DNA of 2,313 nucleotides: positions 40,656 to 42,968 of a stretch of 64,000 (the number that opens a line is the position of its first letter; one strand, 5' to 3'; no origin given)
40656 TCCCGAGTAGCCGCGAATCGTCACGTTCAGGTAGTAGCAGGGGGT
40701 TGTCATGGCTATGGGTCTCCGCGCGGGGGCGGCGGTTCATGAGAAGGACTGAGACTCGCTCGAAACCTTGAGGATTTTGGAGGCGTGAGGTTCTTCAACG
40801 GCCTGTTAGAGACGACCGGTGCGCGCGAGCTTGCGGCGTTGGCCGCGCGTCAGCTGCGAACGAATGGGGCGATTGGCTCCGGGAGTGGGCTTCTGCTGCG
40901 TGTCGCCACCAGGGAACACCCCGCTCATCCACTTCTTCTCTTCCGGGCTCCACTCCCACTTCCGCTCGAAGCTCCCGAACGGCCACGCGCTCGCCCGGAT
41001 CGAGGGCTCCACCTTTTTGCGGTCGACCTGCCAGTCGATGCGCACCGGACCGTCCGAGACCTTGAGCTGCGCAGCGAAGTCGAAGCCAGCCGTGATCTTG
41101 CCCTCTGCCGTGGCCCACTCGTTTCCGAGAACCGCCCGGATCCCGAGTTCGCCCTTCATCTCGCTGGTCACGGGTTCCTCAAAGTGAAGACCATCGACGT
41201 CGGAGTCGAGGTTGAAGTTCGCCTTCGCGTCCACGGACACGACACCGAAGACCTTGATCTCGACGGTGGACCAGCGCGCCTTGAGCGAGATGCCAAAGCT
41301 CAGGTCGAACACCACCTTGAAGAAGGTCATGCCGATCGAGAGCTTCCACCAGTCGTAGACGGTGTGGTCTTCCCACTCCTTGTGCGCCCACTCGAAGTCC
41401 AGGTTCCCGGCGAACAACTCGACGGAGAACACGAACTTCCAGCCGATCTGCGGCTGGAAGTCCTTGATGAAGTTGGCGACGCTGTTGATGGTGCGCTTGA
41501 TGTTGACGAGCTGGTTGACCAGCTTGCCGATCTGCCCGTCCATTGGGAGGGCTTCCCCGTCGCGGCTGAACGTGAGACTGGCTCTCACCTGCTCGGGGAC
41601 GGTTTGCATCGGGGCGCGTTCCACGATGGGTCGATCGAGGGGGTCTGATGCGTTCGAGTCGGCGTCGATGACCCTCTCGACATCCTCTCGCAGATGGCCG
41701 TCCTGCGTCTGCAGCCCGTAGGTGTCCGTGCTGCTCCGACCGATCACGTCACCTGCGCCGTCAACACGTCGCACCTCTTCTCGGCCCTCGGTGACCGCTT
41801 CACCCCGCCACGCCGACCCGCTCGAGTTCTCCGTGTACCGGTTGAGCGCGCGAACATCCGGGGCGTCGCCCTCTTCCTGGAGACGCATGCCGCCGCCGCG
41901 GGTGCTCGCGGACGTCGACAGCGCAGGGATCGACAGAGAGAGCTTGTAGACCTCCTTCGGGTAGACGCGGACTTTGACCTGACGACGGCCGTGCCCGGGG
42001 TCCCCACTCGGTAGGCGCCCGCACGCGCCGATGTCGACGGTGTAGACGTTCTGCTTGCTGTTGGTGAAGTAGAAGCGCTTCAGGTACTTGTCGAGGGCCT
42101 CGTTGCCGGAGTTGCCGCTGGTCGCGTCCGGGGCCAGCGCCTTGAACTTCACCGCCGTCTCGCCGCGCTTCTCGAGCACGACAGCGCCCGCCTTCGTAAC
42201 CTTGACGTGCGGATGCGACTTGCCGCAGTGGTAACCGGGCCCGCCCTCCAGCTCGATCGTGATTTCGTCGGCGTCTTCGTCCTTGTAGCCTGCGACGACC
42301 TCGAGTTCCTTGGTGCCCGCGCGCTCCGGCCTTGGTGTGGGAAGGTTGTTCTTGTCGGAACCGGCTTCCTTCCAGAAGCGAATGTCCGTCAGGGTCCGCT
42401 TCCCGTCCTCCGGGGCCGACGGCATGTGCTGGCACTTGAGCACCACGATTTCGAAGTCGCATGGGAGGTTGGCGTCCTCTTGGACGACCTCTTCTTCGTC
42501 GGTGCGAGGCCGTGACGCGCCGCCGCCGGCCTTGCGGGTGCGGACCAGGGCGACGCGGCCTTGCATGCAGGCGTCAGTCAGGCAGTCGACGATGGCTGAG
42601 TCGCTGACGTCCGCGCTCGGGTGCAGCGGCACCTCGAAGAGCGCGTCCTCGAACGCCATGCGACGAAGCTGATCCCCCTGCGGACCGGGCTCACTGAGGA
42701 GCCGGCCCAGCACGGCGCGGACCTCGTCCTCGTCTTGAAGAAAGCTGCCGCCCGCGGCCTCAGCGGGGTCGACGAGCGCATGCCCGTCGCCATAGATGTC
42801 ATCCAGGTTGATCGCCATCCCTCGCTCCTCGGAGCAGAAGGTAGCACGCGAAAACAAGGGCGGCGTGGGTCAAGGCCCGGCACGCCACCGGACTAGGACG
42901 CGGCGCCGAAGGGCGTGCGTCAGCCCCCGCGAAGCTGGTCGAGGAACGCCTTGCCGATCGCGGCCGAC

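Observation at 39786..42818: Low-GC, Trp/Lys/Phe-rich 670-aa protein of unknown function with an adjacent acidic 306-aa protein, a possible toxin/effector plus partner or horizontally acquired cargo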

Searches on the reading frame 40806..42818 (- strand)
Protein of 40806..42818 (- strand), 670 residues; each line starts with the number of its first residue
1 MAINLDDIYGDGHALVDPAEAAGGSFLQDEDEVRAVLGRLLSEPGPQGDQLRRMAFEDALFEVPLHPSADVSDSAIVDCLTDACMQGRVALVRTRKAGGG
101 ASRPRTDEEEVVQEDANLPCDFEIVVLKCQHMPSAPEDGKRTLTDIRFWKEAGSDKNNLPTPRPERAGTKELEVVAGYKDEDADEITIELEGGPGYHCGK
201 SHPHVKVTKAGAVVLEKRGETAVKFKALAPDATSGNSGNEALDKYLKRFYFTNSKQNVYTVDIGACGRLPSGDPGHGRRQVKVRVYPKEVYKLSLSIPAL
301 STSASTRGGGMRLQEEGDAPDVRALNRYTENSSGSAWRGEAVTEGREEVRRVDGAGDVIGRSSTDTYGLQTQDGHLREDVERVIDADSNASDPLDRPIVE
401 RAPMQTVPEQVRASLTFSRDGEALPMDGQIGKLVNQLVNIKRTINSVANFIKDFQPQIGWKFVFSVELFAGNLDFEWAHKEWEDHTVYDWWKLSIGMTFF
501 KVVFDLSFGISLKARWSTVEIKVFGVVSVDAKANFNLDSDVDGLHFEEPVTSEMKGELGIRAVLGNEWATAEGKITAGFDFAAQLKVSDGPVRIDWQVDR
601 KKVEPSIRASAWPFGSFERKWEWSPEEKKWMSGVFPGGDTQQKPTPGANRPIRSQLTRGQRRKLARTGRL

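Call 3: search_protein_families(library=pfam, proteins=[window:40806-42818:-], max_evalue=1)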
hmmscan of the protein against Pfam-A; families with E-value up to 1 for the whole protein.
window:40806-42818:- (670 aa): 0 families

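Call 4: search_protein_families(library=ncbifam, proteins=[window:40806-42818:-], max_evalue=1)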
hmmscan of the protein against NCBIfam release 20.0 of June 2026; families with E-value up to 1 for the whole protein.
window:40806-42818:- (670 aa): 0 families

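Call 5: search_solved_structures(query=window:40806-42818:-, max_evalue=10)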
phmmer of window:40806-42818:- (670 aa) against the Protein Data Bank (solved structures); distinct sequences matched with E-value up to 10: 4.
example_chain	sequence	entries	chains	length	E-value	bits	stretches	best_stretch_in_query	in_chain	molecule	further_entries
1bmv_1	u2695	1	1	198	1.3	10.6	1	458-539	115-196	PROTEIN (ICOSAHEDRAL VIRUS - A DOMAIN)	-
5my6_B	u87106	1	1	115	1.3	10.6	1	308-365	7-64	Nanobody 2Rs15d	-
5umu_A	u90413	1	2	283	1.4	10.5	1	118-157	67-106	FACT complex subunit SPT16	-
4z2m_B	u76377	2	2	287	1.4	10.5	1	118-157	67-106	FACT complex subunit SPT16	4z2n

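Call 6: find_homologous_proteins(query=window:40806-42818:-)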
Query window:40806-42818:- (670 aa): 5 proteins with E <= 0.001 among 8000 candidates.
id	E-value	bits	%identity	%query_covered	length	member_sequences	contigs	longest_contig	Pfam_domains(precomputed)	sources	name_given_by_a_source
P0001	0.0e+0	1542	100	100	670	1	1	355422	-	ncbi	ncbi:MAG: hypothetical protein AB8I08_03800 [Sandaracinaceae bacterium]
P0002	3.6e-205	702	53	95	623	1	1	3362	-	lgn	-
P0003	1.7e-123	432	41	79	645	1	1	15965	-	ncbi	-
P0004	2.0e-112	395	37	95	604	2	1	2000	-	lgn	-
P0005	4.0e-73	265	32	80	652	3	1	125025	PF13665.12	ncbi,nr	ncbi:PAAR-like domain-containing protein [Enhygromyxa salina]|nr:PAAR-like domain-containing protein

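Call 7: search_protein_families(library=padloc, proteins=[window:40806-42818:-], max_evalue=1)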
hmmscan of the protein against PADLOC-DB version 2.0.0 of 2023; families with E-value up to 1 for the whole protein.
window:40806-42818:- (670 aa): 0 families

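Call 8: search_protein_families(library=phrogs, proteins=[window:40806-42818:-], max_evalue=1)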
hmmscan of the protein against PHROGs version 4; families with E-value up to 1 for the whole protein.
window:40806-42818:- (670 aa): 0 families

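Call 14: find_encoding_contigs(protein=P0005, flank=10000, max_places=3)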
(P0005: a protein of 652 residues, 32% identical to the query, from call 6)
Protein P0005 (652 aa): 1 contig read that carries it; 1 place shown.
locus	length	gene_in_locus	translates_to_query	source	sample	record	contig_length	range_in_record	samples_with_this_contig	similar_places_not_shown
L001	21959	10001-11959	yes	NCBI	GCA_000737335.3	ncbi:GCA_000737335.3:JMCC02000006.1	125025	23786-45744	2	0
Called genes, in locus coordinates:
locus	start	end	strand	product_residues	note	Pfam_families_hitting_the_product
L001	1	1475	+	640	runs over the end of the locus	PF04675:DNA_ligase_A_N (weak), PF01068:DNA_ligase_A_M, PF04679:DNA_ligase_A_C (weak)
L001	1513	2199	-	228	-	-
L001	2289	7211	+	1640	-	PF12770:CHAT, PF20703:nSTAND1, PF24814:WD40_Prp19, PF25175:Beta-prop_WDR5, PF23381:Beta-prop_IFT122_1st, PF24807:WD40_CDC20-Fz, PF25173:Beta-prop_WDR3_1st, PF25174:Beta-prop_THOC3, +73 more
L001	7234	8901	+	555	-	-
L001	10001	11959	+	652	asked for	PF13665:Tox-PAAR-like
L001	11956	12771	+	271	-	-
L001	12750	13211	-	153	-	PF10604:Polyketide_cyc2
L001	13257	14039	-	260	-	PF01925:TauE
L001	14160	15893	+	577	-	PF00533:BRCT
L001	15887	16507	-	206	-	-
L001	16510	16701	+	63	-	-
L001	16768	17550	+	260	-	PF10127:RlaP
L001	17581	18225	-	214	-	-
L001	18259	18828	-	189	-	-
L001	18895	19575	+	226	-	-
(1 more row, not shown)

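Call 15: find_encoding_contigs(protein=P0003, flank=10000, max_places=3)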
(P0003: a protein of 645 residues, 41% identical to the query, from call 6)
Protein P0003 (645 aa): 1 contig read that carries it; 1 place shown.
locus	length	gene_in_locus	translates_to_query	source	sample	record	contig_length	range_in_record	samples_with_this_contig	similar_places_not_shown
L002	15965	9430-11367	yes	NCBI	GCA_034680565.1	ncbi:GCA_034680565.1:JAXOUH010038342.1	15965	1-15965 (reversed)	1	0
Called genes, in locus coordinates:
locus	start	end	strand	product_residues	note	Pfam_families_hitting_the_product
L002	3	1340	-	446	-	?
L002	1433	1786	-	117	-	PF06993:DUF1304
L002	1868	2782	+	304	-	-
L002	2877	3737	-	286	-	-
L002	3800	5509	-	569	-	PF00932:LTD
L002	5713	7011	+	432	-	PF01546:Peptidase_M20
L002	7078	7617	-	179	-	-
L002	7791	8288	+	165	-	PF05591:T6SS_VipA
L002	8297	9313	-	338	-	PF13369:Transglut_core2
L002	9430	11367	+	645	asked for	-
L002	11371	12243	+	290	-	-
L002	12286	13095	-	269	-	PF01381:HTH_3, PF12844:HTH_19 (faint), PF13560:HTH_31, PF00359:PTS_EIIA_2 (weak)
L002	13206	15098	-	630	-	PF00999:Na_H_Exchanger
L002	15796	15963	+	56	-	?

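Call 16: find_encoding_contigs(protein=P0002, flank=5000, max_places=3)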
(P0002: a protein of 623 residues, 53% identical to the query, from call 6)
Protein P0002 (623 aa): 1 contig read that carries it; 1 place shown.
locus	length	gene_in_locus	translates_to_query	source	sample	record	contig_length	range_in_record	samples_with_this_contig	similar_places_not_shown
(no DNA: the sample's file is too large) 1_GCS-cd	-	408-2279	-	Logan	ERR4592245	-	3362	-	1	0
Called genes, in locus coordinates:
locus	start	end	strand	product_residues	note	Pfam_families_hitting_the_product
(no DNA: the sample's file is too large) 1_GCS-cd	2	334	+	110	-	?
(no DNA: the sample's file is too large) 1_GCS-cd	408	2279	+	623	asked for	-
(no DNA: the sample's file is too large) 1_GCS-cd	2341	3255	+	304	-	-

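Call 28: predict_structure(alignment_id=A1)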
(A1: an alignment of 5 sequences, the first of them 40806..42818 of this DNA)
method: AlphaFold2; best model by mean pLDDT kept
length: 670 residues; sequences in the alignment: 5
mean_pLDDT: 47.9   pTM: 0.35
mean pLDDT of the five models: 47.9, 47.1, 46.3, 41.7, 38.5
residues with pLDDT >= 90: 0; 70-90: 103; 50-70: 159; < 50: 408
segments of 3 or more residues with pLDDT < 50: 1-11, 95-119, 131-169, 194-197, 234-244, 250-255, 300-413, 427-468, 504-525, 529-531, 544-554, 556-600, 603-624, 632-670
pLDDT, mean of each block of 10 residues (from residue 1): 40 62 59 78 67 69 58 81 78 44 30 37 57 39 30 31 37 71 74 51 75 80 77 48 50 60 63 57 75 62 40 28 25 24 23 24 25 24 25 28 28 58 54 39 39 36 45 66 60 59 47 38 47 54 48 47 37 41 43 42 44 39 47 39 28 35 42
secondary structure, 60 per line:
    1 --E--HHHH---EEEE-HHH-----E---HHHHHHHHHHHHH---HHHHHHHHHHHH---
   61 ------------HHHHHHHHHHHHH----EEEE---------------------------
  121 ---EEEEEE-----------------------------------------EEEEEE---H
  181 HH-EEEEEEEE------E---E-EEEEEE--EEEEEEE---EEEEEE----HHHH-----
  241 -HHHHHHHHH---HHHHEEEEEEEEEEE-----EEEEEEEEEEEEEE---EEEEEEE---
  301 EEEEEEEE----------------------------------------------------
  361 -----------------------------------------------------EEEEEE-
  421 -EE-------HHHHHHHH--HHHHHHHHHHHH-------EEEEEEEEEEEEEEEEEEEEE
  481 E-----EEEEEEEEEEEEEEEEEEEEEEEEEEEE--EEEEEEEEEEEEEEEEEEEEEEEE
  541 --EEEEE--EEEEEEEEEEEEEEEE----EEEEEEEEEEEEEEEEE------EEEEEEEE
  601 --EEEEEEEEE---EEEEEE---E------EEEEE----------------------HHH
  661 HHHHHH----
elements in order (helices of 4 or more, strands of 3 or more residues): H6-9 E13-16 H30-42 H46-57 H73-85 E90-93 E124-129 E171-176 E184-191 E204-209 E212-218 E222-227 H232-235 H242-250 H254-257 E258-268 E274-287 E291-297 E301-308 E414-419 H431-438 H441-452 E460-481 E487-514 E517-540 E543-547 E550-565 E570-586 E593-600 E603-611 E615-620 E631-635 H658-666

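Call 29: search_protein_representatives(alignment_id=A1)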
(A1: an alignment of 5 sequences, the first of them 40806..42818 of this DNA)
Query: 5 sequences, 636 profile positions. Proteins with E-value up to 0.001 (for the whole library): 493; up to 1e-10: 315; up to 1e-30: 57. The best 150 are listed.
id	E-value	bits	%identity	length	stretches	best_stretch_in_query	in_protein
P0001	0.0e+00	1033.7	-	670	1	1-636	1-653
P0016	2.3e-247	839.1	-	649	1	1-634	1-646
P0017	1.7e-198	677.6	-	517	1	117-631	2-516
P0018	5.4e-194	662.8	-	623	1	19-625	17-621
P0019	6.4e-170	583.2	-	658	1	114-636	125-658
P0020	2.9e-168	577.8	-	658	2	364-636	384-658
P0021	7.7e-161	553.2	-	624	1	73-620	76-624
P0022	7.9e-146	503.6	-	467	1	143-624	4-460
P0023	3.2e-106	372.8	-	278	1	380-618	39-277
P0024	9.4e-103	361.3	-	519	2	394-621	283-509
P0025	1.6e-101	357.3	-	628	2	4-308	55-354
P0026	2.5e-76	274.0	-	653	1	111-611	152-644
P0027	1.8e-75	271.2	-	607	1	109-629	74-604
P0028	2.3e-75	270.9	-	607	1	113-618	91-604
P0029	7.3e-68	246.1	-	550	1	112-611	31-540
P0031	1.5e-65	238.4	-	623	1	159-622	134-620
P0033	1.8e-64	234.9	-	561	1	115-614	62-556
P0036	1.6e-59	218.5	-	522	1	117-589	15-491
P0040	5.0e-53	197.0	-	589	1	162-620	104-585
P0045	1.9e-48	181.9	-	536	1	165-623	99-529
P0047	2.8e-44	168.1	-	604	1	196-627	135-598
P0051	3.2e-42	161.4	-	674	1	168-594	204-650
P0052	1.6e-41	159.1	-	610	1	167-624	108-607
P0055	6.6e-40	153.7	-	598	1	168-600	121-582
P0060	4.4e-37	144.4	-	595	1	96-579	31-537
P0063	3.5e-36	141.4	-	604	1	165-632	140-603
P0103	4.0e-24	101.6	-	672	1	235-609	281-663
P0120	3.6e-21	91.8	-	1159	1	278-618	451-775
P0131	3.7e-20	88.5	-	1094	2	307-626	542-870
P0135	1.0e-19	87.0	-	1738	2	381-605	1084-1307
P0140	2.1e-19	86.0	-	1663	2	306-624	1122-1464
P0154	1.3e-18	83.4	-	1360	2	252-622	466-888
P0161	3.6e-18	81.9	-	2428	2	368-628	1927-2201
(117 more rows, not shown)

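Call 30: search_protein_families(library=pfam, proteins=[P0161, P0135, P0140, P0154, P0120, P0131], max_evalue=0.001)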
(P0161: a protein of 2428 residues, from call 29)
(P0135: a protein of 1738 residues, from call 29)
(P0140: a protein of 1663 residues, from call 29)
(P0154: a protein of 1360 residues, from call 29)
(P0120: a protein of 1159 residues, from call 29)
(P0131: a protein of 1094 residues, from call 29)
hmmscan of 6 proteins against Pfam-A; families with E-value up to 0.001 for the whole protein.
P0161 (2428 aa): 0 families

P0135 (1738 aa): 0 families

P0140 (1663 aa): 0 families

P0154 (1360 aa): 0 families

P0120 (1159 aa): 0 families

P0131 (1094 aa): 1 family
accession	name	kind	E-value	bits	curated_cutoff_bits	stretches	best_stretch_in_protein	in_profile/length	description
PF01476.26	LysM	-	8.7e-05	22.8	20.9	1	180-206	1-27/43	LysM domain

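Call 36: find_homologous_proteins(query=A4, max_evalue=0.00001)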
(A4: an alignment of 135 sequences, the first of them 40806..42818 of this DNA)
Query A4 (135 sequences) (670 aa, profile of the alignment): 3 proteins with E <= 0.00001 among 8000 candidates.
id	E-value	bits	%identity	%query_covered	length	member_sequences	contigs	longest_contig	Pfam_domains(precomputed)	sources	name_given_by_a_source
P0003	1.4e-157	544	41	79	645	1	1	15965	-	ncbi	-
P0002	8.1e-140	486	53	95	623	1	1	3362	-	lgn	-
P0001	2.9e-137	477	100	100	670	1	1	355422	-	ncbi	ncbi:MAG: hypothetical protein AB8I08_03800 [Sandaracinaceae bacterium]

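Call 38: list_cluster_members(proteins=[P0016, P0019, P0026, P0029, P0045, P0051, P0103, P0161, P0135, P0052])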
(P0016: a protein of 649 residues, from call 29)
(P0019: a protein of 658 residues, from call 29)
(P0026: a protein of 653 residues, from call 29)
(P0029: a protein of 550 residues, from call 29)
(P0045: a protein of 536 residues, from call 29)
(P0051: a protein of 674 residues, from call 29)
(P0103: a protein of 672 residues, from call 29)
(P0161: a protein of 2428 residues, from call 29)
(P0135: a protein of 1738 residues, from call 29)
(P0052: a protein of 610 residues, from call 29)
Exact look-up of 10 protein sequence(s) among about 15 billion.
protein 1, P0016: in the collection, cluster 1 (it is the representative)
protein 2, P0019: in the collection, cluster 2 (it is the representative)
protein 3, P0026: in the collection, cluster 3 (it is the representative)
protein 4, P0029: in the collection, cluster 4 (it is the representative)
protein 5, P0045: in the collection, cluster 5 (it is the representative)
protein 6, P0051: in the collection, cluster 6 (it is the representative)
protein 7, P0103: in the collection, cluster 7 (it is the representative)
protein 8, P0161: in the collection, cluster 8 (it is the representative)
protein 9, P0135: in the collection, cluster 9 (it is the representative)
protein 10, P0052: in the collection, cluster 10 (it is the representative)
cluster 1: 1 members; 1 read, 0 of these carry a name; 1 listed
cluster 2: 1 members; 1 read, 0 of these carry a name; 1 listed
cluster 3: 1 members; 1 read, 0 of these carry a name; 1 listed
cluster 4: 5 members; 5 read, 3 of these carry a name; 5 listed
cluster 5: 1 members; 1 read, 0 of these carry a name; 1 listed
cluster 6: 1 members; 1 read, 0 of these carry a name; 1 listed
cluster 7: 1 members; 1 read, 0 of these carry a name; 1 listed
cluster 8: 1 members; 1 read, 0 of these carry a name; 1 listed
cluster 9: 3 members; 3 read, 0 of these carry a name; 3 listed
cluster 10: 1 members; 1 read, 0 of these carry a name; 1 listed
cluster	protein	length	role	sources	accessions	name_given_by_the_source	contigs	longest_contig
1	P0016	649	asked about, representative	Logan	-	-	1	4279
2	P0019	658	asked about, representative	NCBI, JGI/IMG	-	-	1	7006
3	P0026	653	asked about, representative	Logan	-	-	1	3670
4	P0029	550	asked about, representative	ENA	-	-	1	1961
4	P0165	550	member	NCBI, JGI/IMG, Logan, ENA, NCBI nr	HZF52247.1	MAG TPA: hypothetical protein VE093_26515 [Polyangiaceae bacterium] | hypothetical protein | hypothetical protein [Polyangiaceae bacterium]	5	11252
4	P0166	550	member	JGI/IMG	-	hypothetical protein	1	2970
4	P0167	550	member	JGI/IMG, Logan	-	hypothetical protein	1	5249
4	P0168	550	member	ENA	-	-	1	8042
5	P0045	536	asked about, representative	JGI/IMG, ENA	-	-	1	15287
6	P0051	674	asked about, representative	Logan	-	-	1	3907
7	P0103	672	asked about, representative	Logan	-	-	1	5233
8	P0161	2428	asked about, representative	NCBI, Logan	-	-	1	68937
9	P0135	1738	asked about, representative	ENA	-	-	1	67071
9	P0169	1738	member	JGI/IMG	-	-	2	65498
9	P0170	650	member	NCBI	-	-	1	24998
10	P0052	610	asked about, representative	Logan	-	-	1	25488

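Call 39: find_encoding_contigs(protein=P0052, flank=8000, max_places=2)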
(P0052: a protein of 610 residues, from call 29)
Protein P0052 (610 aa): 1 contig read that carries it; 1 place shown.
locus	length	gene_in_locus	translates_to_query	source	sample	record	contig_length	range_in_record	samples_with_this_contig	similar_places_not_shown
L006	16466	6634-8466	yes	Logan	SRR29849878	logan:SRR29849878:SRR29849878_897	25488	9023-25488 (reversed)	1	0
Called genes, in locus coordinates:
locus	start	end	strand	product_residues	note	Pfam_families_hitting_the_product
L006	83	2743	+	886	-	PF13191:AAA_16 (weak), PF23569:NBD_SMAX1 (weak), PF00004:AAA, PF17871:AAA_lid_9, PF00004:AAA (weak), PF07724:AAA_2, PF07728:AAA_5, PF10431:ClpB_D2-small, +4 more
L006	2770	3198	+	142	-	PF03734:YkuD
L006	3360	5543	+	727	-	PF05954:Phage_GPD, PF04717:Phage_base_V, PF22178:Gp5_trimer_C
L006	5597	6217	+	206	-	PF13503:DUF4123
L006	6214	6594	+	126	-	-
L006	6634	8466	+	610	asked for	-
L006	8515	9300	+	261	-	-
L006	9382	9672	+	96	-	PF05488:PAAR_motif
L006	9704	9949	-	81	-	-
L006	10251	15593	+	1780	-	PF12951:PATR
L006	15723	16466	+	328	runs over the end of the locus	PF00892:EamA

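Call 40: find_encoding_contigs(protein=P0161, flank=10000, max_places=2)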
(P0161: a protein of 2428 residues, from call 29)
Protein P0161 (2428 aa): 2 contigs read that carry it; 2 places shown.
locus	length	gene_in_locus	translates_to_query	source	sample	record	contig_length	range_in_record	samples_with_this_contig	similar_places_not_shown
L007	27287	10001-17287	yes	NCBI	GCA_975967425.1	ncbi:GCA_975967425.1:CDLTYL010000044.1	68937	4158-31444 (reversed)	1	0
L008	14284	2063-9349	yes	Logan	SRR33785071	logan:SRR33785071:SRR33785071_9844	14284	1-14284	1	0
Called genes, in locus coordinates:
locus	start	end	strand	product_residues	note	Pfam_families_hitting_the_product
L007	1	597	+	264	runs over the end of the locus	PF04333:MlaA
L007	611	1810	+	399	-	PF11873:Mltc_N, PF01464:SLT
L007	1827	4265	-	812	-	PF07690:MFS_1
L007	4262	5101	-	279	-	PF05401:NodS (weak), PF13489:Methyltransf_23, PF13847:Methyltransf_31, PF08241:Methyltransf_11, PF08242:Methyltransf_12, PF13649:Methyltransf_25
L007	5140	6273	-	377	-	PF04392:ABC_sub_bind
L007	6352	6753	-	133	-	-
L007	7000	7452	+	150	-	-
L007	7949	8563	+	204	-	PF13503:DUF4123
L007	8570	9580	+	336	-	-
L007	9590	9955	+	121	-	-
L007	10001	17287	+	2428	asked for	-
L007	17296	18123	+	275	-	-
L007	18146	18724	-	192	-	PF03543:Peptidase_C58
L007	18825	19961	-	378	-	PF05036:SPOR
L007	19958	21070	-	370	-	PF09937:DUF2169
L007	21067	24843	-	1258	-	-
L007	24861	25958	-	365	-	PF13489:Methyltransf_23 (weak), PF08241:Methyltransf_11 (weak), PF13649:Methyltransf_25 (faint), PF13847:Methyltransf_31 (faint)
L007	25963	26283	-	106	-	PF05488:PAAR_motif (faint)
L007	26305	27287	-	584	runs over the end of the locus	PF05954:Phage_GPD, PF04717:Phage_base_V, PF20093:DUF6484 (faint), PF22178:Gp5_trimer_C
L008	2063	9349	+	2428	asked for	-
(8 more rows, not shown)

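Call 47: predict_structure(alignment_id=A4)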
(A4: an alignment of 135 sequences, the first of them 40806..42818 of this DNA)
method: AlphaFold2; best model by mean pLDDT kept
length: 670 residues; sequences in the alignment: 135
mean_pLDDT: 82.9   pTM: 0.70
mean pLDDT of the five models: 82.9, 82.1, 80.8, 80.4, 80.0
residues with pLDDT >= 90: 314; 70-90: 234; 50-70: 81; < 50: 41
segments of 3 or more residues with pLDDT < 50: 98-107, 388-391, 393-401, 666-670
pLDDT, mean of each block of 10 residues (from residue 1): 54 77 83 92 82 81 60 91 91 66 48 73 97 82 95 95 88 97 98 92 97 97 97 80 84 82 96 93 97 91 78 75 77 62 80 84 83 81 63 47 50 86 81 77 80 71 88 96 94 95 92 87 95 93 87 96 93 97 91 94 98 96 97 82 54 50 46
secondary structure, 60 per line:
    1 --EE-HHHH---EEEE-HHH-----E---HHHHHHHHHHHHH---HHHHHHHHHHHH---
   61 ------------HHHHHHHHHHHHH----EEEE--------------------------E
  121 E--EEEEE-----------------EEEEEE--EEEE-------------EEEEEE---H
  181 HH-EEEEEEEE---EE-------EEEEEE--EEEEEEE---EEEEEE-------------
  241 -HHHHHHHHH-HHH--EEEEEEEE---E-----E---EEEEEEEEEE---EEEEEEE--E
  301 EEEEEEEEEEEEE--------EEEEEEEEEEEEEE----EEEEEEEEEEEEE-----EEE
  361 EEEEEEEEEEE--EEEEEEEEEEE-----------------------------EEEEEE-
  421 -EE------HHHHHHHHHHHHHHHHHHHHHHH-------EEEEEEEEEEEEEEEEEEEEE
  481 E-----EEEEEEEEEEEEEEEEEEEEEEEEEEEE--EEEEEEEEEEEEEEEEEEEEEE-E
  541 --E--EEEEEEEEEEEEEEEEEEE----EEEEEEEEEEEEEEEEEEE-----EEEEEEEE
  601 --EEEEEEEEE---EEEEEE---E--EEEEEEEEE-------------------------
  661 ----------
elements in order (helices of 4 or more, strands of 3 or more residues): H6-9 E13-16 H30-42 H46-57 H73-85 E90-93 E124-128 E146-151 E154-157 E171-176 E184-191 E204-209 E212-218 E222-227 H242-250 E257-264 E278-287 E291-297 E300-313 E322-335 E340-352 E358-371 E374-384 E414-419 H430-452 E460-481 E487-514 E517-538 E546-564 E569-587 E593-600 E603-611 E615-620 E627-635
